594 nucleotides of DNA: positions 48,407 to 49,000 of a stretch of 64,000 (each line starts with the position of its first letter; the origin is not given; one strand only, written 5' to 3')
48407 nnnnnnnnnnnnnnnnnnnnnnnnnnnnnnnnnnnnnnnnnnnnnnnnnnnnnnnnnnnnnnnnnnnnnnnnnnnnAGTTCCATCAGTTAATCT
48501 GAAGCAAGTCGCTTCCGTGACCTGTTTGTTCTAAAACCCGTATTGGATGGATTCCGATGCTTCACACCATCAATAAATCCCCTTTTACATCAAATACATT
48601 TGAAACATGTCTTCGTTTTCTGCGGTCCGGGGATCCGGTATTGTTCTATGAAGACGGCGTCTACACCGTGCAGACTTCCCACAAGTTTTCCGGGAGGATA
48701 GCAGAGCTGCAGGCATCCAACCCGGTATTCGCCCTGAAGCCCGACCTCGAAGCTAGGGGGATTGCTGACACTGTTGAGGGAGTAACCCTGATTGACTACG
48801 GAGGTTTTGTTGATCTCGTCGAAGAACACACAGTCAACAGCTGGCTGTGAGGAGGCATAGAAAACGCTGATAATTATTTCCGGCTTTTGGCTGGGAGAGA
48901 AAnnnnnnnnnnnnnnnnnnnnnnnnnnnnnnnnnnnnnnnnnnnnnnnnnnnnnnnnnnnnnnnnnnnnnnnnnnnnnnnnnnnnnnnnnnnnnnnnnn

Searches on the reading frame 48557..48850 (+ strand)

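Call 3: search_protein_families(library=pfam, proteins=[window:48557-48850:+], max_evalue=0.01)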
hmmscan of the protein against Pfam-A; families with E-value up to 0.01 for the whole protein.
window:48557-48850:+ (97 aa): 1 family
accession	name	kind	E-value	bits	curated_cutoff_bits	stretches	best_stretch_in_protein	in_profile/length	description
PF04077.17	DsrH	-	2.6e-27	95.3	24.4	1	7-92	1-86/88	DsrH like protein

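Call 4: search_protein_families(library=ncbifam, proteins=[window:48557-48850:+], max_evalue=0.01)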
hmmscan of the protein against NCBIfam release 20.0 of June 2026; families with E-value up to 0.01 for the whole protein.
window:48557-48850:+ (97 aa): 2 families
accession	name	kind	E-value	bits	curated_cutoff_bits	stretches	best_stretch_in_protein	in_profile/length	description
TIGR03011.1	sulf_tusB_dsrH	equivalog_domain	4.3e-30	103.7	49.2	1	2-96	1-95/95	sulfurtransferase complex subunit TusB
NF010035.0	PRK13510.1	equivalog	5.8e-15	55.3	104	1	1-92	1-90/95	sulfurtransferase complex subunit TusB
